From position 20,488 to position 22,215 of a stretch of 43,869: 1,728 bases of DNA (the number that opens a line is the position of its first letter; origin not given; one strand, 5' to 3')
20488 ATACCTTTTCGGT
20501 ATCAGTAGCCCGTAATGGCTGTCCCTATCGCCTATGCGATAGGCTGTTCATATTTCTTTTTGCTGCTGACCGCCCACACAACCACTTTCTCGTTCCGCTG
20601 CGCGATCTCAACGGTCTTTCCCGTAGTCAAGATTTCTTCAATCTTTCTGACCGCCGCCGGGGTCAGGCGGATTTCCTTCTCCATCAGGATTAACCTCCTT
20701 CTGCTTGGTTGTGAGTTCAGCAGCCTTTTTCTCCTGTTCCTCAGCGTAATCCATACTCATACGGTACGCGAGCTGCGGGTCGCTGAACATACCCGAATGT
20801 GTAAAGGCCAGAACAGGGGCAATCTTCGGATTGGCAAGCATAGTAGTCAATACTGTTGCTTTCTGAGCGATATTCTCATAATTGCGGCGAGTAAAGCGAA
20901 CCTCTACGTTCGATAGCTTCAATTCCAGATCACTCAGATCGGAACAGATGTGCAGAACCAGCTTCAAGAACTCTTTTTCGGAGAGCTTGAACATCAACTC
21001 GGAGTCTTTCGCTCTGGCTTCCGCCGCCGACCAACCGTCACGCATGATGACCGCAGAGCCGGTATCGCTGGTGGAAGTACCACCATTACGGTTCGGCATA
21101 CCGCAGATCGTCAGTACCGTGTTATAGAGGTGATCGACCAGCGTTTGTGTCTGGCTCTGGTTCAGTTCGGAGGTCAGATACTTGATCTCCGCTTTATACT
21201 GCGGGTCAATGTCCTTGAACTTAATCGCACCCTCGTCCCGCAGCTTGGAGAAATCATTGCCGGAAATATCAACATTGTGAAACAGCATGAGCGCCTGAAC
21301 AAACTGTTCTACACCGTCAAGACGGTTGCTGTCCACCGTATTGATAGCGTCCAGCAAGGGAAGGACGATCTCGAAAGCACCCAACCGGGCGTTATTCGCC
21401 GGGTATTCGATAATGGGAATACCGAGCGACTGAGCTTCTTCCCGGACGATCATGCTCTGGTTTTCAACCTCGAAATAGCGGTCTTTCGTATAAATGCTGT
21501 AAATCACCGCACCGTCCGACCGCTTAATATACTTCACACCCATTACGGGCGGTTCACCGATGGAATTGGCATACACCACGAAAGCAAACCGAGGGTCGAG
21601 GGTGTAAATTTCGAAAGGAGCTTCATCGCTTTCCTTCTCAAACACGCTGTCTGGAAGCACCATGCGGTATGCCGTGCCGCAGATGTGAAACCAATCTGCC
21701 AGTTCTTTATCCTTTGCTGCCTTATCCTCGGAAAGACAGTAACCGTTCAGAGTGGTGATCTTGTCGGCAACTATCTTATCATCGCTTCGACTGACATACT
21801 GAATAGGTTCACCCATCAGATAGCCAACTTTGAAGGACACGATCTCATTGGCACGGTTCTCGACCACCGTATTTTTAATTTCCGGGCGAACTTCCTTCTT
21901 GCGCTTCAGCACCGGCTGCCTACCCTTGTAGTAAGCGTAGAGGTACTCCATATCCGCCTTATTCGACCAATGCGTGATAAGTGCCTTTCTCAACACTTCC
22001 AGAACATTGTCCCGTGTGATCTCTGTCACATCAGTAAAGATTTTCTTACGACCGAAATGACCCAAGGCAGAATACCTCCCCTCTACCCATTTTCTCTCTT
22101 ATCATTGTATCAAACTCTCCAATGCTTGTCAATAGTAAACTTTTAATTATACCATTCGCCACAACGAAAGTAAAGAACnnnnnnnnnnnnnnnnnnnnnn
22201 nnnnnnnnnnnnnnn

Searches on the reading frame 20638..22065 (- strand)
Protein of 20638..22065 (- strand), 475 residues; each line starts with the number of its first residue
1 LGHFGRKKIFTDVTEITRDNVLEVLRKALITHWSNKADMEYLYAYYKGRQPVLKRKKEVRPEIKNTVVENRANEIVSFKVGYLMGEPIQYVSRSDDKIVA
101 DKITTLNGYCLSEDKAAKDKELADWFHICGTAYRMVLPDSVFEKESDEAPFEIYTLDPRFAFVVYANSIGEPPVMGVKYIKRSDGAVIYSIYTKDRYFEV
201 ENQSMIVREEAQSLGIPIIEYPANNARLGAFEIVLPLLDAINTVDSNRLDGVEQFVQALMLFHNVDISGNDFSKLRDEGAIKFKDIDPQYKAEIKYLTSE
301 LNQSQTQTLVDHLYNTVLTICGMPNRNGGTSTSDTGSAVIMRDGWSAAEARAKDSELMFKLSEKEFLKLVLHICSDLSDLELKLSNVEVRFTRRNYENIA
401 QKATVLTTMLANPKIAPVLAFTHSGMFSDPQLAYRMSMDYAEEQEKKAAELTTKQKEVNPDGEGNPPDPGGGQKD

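Call 3: search_protein_families(library=pfam, proteins=[window:20638-22065:-], max_evalue=0.01)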
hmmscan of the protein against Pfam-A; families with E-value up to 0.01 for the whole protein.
window:20638-22065:- (475 aa): 1 family
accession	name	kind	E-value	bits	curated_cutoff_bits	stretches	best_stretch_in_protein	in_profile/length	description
PF05133.19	SPP1_portal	-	5.7e-79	266.5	25.5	1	32-449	8-414/416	Phage portal protein, SPP1 Gp6-like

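Call 4: search_protein_families(library=phrogs, proteins=[window:20638-22065:-], max_evalue=0.01)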
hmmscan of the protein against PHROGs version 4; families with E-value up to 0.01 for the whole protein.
window:20638-22065:- (475 aa): 4 families
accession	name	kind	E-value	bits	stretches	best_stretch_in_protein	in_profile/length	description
phrog_64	-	head and packaging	1.8e-64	219.2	1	16-466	69-516/547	portal protein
phrog_8065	-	unknown function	1.5e-10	42.4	1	29-144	48-162/165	-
phrog_9064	-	head and packaging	0.00031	21.4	1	230-458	3-224/228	portal protein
phrog_104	-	head and packaging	0.00044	20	0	128-447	144-472/550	portal protein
